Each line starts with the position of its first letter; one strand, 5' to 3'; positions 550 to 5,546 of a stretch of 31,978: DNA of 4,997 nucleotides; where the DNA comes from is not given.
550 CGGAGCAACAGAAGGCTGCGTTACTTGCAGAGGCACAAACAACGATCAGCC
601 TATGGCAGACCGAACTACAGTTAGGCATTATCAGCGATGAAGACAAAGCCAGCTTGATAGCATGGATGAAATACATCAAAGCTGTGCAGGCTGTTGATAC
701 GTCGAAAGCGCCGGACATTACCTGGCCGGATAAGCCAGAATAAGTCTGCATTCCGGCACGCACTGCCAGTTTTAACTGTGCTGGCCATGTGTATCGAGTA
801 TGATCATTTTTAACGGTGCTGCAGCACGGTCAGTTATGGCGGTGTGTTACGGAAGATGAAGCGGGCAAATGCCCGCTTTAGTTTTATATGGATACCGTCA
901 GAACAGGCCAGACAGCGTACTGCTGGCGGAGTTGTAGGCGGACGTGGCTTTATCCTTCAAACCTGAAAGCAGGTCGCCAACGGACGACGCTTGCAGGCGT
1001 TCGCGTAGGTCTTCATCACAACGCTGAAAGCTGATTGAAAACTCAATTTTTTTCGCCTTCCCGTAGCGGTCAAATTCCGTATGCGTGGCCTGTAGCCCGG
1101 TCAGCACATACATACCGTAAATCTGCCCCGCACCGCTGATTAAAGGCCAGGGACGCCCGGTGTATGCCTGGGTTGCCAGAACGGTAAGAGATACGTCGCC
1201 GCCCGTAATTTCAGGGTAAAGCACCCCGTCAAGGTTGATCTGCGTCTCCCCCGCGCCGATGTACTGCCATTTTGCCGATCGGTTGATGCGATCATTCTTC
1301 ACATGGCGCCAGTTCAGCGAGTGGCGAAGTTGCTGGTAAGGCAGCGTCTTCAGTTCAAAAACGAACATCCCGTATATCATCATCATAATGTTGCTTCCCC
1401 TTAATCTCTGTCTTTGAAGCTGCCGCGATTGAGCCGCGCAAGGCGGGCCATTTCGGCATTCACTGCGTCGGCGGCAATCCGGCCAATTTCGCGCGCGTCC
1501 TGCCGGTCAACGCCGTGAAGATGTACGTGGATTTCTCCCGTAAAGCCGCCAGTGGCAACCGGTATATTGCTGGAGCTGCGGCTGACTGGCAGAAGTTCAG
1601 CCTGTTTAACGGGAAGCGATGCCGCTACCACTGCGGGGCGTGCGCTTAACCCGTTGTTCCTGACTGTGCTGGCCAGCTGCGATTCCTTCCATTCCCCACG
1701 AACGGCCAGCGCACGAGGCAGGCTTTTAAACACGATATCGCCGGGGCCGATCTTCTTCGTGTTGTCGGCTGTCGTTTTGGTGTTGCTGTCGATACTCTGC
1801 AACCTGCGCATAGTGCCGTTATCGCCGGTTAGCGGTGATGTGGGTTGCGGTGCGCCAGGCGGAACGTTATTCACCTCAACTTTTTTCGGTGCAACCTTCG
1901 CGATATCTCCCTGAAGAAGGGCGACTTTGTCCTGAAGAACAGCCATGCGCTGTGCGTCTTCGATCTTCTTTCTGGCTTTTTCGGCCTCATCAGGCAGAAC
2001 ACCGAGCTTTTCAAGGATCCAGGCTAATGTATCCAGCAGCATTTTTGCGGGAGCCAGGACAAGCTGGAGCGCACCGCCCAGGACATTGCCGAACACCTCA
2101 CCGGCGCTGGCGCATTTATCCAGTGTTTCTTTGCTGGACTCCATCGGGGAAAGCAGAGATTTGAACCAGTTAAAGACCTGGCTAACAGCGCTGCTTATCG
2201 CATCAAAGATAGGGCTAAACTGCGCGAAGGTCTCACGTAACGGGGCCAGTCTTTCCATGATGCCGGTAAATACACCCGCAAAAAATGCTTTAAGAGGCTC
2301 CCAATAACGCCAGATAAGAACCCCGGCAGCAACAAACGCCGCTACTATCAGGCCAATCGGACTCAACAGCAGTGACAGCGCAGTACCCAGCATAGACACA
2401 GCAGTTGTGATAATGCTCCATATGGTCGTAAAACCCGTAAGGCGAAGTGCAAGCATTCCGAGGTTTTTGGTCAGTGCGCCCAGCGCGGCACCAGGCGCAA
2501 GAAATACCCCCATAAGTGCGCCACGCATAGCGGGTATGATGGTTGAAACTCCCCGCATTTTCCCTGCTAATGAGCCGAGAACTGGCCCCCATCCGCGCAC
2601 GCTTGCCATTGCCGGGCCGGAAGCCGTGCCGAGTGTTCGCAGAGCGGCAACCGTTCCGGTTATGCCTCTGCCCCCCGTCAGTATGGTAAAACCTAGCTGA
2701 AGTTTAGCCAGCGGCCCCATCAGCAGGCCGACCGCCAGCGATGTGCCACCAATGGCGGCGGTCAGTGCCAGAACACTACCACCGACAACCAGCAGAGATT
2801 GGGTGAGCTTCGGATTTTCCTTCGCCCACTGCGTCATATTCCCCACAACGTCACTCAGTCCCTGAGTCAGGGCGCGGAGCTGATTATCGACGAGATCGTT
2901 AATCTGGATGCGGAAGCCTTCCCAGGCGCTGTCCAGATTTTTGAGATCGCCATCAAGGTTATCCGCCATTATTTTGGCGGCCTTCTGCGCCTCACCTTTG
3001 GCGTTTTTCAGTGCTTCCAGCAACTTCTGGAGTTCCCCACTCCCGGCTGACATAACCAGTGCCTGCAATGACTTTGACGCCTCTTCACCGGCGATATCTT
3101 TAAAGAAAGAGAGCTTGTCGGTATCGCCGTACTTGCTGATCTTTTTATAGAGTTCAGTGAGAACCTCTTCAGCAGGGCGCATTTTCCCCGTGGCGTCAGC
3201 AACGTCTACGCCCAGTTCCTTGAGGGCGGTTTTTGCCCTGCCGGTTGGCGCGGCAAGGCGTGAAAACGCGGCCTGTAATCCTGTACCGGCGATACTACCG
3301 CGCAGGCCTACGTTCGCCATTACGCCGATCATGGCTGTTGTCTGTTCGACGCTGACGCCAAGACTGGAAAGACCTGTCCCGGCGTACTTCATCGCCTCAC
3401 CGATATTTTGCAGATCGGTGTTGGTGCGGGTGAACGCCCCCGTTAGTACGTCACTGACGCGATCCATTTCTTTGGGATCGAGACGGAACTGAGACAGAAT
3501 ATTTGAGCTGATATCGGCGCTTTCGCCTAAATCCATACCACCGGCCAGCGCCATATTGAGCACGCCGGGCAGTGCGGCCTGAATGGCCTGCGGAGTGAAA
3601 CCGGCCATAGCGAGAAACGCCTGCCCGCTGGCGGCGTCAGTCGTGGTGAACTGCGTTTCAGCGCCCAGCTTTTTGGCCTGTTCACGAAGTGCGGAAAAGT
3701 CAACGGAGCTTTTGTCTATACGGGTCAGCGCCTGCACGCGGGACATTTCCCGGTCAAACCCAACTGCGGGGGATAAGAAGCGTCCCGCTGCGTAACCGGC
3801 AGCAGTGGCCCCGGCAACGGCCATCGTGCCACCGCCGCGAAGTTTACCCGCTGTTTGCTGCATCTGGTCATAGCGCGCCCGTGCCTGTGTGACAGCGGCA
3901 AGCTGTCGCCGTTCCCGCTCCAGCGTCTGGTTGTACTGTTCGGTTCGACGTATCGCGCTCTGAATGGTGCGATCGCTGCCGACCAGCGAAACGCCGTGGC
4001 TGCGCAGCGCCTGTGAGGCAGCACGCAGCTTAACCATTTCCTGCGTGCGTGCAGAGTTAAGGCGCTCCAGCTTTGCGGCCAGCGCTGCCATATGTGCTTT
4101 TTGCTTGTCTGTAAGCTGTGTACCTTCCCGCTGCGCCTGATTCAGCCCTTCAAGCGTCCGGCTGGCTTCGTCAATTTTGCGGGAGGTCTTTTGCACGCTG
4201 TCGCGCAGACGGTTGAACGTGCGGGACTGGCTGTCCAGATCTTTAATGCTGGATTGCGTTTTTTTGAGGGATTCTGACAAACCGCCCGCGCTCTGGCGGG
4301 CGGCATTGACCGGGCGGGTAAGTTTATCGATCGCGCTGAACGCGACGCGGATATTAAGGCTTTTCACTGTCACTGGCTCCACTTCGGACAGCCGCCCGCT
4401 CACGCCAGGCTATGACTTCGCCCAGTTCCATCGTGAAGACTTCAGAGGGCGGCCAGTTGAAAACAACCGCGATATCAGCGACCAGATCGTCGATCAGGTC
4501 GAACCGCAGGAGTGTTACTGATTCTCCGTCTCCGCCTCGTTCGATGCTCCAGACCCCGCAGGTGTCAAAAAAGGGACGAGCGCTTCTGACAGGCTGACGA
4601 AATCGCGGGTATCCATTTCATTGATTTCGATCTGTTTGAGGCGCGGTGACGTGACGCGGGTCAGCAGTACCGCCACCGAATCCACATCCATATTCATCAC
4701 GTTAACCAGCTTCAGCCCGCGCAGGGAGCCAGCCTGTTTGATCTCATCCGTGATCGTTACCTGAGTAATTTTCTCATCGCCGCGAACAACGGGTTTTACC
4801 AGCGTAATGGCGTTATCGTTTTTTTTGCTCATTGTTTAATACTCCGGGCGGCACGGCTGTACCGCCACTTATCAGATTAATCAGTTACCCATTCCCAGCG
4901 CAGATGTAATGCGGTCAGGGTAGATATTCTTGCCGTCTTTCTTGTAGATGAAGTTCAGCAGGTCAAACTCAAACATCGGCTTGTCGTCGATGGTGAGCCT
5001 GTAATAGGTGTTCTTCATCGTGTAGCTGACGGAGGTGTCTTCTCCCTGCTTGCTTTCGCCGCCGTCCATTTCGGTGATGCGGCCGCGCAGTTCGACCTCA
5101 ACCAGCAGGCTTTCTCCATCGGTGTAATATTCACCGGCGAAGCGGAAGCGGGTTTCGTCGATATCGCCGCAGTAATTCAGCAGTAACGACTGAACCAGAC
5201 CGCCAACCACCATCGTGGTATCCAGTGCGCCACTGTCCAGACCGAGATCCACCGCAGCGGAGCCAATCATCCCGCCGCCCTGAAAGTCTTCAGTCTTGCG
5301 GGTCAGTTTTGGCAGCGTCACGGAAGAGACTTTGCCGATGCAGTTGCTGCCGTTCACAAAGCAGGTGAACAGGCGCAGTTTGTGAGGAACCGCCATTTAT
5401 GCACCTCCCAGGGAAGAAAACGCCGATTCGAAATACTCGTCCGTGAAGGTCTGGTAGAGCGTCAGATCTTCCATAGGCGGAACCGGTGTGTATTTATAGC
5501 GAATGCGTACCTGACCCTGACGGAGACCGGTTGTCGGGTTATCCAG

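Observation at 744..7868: Tail sheath/tube/tape-measure module (FI-FII-E-E'-T-U) inverted relative to the canonical P2 order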

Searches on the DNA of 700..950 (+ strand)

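Call 42: search_rna_families(source=window, start=700, end=950, threshold=evalue, max_evalue=10)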
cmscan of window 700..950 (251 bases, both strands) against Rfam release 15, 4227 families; matches with E-value up to 10: 2.
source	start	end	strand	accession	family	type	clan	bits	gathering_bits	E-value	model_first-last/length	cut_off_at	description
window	761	845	+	RF04014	mir-8338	Gene; miRNA;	-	14.7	80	2.2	1-61/61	no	mir-8338 microRNA precursor family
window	765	786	-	RF02950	D12-methyl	Gene; sRNA;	-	12.1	57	7.6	31-52/64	no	D12-methyl RNA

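Call 43: search_dna_similar(query=window:751-897:+, collection=phages, mode=distant, max_rows=40, max_evalue=0.001)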
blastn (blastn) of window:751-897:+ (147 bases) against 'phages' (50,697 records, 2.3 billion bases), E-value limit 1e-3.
Records with a match: 21; places in all: 25; records where one place covers at least 80% of the query: 4.
Best place of each record, by identity: 80-90% 8; 60-80% 13.
By first word of the organism name: Klebsiella 13; Salmonella 8.
By host as written in the record: Klebsiella pneumoniae 11; Salmonella sp. 4; Salmonella enterica subsp. salamae 241/01 II 2; Salmonella enterica subsp. salamae 200/01 II 2; Klebsiella pneumoniae KH43 2.
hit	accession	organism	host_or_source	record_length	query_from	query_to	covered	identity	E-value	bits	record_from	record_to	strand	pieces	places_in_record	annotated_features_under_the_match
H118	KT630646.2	Salmonella phage SEN5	Salmonella enterica subsp. salamae ...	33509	1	142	97%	84.6%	4e-33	146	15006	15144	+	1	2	tail assembly protein U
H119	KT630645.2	Salmonella phage SEN4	Salmonella enterica subsp. salamae ...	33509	1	142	97%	84.6%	4e-33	146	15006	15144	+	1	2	tail assembly protein U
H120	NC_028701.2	Salmonella phage SEN5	Salmonella enterica subsp. salamae ...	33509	1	142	97%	84.6%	4e-33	146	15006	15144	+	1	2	tail protein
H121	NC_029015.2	Salmonella phage SEN4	Salmonella enterica subsp. salamae ...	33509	1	142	97%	84.6%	4e-33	146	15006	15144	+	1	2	tail protein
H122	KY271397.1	Klebsiella phage 3LV2017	Klebsiella pneumoniae KH43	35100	1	77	52%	77.9%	5e-7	60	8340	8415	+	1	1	none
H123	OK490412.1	Klebsiella phage Kp4860-2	Klebsiella pneumoniae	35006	1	77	52%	77.9%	5e-7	60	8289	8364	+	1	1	record has no annotation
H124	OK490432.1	Klebsiella phage Kp4871-3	Klebsiella pneumoniae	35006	1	77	52%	77.9%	5e-7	60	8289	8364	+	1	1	record has no annotation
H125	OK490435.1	Klebsiella phage Kp4872-3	Klebsiella pneumoniae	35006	1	77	52%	77.9%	5e-7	60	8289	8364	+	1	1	record has no annotation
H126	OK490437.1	Klebsiella phage Kp4873-2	Klebsiella pneumoniae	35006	1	77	52%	77.9%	5e-7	60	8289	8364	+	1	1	record has no annotation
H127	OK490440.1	Klebsiella phage Kp4874-2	Klebsiella pneumoniae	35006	1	77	52%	77.9%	5e-7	60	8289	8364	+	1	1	record has no annotation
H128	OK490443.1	Klebsiella phage Kp4875-2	Klebsiella pneumoniae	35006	1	77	52%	77.9%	5e-7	60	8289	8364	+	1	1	record has no annotation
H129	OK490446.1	Klebsiella phage Kp4876-2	Klebsiella pneumoniae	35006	1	77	52%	77.9%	5e-7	60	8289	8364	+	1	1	record has no annotation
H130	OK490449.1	Klebsiella phage Kp4877-2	Klebsiella pneumoniae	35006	1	77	52%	77.9%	5e-7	60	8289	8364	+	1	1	record has no annotation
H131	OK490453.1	Klebsiella phage Kp4878-3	Klebsiella pneumoniae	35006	1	77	52%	77.9%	5e-7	60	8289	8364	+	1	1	record has no annotation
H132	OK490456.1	Klebsiella phage Kp4879-3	Klebsiella pneumoniae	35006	1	77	52%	77.9%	5e-7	60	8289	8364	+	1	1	record has no annotation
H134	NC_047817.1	Klebsiella phage 3LV2017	Klebsiella pneumoniae KH43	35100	1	77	52%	77.9%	5e-7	60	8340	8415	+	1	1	none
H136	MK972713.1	Salmonella phage SW5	Salmonella sp.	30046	28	94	46%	80.6%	4e-8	63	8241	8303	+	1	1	none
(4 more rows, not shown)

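Call 44: get_annotated_region(hit=H134, flank=2500)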
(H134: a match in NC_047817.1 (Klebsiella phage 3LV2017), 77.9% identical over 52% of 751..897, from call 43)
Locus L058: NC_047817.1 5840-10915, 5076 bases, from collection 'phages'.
description: Klebsiella phage 3 LV-2017, complete genome.
organism: Klebsiella phage 3LV2017 (NCBI taxid 1960657)
taxonomy: Viruses; Duplodnaviria; Heunggongvirae; Uroviricota; Caudoviricetes; Peduoviridae; Reginaelenavirus; Reginaelenavirus rv3LV2017
host: Klebsiella pneumoniae KH43; source: -; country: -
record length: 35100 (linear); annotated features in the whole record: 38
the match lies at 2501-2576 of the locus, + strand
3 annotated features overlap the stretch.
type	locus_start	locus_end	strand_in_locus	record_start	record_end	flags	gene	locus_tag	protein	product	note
CDS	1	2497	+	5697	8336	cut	-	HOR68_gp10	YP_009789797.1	nicking at origin of replication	-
CDS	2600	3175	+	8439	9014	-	-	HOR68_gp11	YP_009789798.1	DNA methyltransferase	-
CDS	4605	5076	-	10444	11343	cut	-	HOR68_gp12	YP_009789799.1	portal protein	-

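Call 45: get_annotated_region(hit=H136, flank=2500)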
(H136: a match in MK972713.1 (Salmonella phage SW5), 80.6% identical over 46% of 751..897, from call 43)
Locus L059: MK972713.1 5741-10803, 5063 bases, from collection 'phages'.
description: Salmonella phage SW5, complete genome.
organism: Salmonella phage SW5 (NCBI taxid 2592222)
taxonomy: Viruses; Duplodnaviria; Heunggongvirae; Uroviricota; Caudoviricetes; Peduoviridae; Irrigatiovirus; Irrigatiovirus SI7
host: Salmonella sp.; source: aquaculture facility; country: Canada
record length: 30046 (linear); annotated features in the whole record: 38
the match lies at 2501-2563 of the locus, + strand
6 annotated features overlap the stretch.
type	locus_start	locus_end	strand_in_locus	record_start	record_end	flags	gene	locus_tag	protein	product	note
CDS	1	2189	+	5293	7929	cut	-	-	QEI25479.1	replication endonuclease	-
CDS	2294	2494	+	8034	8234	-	-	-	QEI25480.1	hypothetical protein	-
CDS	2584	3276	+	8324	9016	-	-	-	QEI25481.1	DNA methylase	-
CDS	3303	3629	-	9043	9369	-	-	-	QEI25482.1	transcriptional regulator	-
CDS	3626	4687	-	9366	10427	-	-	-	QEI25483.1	portal protein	-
CDS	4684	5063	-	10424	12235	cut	-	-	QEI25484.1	terminase ATPase subunit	-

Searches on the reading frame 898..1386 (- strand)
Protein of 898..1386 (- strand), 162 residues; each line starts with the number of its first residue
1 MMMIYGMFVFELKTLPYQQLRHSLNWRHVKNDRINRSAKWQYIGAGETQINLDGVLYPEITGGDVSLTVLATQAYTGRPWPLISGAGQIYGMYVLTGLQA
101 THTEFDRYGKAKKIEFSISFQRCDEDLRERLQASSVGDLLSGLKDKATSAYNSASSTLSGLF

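Call 3: search_protein_families(library=pfam, proteins=[window:898-1386:-])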
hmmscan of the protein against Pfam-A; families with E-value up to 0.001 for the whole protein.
window:898-1386:- (162 aa): 1 family
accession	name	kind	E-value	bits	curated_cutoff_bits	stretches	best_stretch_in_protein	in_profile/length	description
PF06995.16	Phage_P2_GpU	-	3.7e-39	133.5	27.5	1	6-125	1-120/120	Phage P2 GpU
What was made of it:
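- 898..1386 (-): U, tail protein; last gene of the leftward F operon. Pfam Phage_P2_GpU, E=3.7e-39 (call 3).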

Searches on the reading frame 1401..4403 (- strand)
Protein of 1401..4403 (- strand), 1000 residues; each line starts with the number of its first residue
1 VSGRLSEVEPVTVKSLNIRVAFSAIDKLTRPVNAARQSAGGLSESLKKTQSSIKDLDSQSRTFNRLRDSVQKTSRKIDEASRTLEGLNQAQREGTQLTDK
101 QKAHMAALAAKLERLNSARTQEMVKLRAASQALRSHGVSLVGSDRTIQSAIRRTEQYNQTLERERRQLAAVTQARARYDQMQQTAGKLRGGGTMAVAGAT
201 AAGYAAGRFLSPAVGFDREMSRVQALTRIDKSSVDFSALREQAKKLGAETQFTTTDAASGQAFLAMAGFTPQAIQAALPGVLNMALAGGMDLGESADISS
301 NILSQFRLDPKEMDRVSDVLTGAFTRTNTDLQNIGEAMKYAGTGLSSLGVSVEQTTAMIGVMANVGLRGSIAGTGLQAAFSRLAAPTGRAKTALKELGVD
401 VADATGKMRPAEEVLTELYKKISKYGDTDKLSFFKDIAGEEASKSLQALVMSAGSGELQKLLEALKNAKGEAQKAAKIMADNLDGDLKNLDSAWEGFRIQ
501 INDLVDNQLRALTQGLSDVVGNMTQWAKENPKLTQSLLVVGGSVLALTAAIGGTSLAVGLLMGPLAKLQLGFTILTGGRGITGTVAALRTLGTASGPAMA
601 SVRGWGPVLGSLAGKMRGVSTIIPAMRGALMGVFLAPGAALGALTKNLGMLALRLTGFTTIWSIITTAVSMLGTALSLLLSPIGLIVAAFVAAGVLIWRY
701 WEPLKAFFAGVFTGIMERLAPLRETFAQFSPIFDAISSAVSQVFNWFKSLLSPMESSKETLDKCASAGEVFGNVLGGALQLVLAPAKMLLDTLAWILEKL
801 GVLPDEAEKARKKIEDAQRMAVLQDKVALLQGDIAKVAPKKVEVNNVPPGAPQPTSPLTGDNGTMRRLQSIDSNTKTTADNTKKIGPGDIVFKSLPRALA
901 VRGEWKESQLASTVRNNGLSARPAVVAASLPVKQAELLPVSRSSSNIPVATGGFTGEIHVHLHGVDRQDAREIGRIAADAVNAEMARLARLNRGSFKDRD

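Call 3: search_protein_families(library=pfam, proteins=[window:1401-4403:-])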
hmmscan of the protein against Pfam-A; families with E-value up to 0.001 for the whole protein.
window:1401-4403:- (1000 aa): 1 family
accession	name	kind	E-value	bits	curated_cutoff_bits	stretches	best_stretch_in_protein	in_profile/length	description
PF10145.14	PhageMin_Tail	-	1.9e-53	181.8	33.2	1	240-439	1-201/201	Phage-related minor tail protein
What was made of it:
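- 1401..4403 (-): T, tape measure protein (longest ORF; the true start may lie slightly downstream, overlapping the end of E'). Pfam PhageMin_Tail, E=1.9e-53 (call 3).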

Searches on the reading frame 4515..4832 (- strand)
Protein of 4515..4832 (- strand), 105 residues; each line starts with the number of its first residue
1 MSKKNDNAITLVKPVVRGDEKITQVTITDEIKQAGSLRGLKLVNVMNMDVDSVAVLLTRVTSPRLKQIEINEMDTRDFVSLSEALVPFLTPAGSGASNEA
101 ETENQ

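Call 3: search_protein_families(library=pfam, proteins=[window:4515-4832:-])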
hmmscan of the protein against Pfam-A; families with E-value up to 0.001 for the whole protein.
window:4515-4832:- (105 aa): 1 family
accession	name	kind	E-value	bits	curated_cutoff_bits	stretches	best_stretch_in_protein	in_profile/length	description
PF10109.15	Phage_TAC_7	-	2.7e-07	31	25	1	9-89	2-78/79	Phage tail assembly chaperone proteins, E, or 41 or 14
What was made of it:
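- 4515..4832 (-): E, tail assembly chaperone. Pfam Phage_TAC_7 (call 3).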

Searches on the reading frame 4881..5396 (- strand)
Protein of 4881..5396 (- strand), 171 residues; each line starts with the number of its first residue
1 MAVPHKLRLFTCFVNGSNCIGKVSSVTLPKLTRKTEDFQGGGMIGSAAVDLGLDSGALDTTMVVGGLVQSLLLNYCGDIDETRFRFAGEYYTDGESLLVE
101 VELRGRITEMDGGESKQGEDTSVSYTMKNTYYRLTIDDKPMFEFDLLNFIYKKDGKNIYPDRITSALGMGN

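Call 3: search_protein_families(library=pfam, proteins=[window:4881-5396:-])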
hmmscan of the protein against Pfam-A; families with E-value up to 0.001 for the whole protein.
window:4881-5396:- (171 aa): 1 family
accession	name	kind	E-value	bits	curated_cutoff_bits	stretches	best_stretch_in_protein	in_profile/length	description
PF04985.20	Phage_tube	-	1.2e-44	152.5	22.4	1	4-161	1-159/165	Phage tail tube protein FII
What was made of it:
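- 4881..5396 (-): FII, tail tube. Pfam Phage_tube, E=1.2e-44 (call 3).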
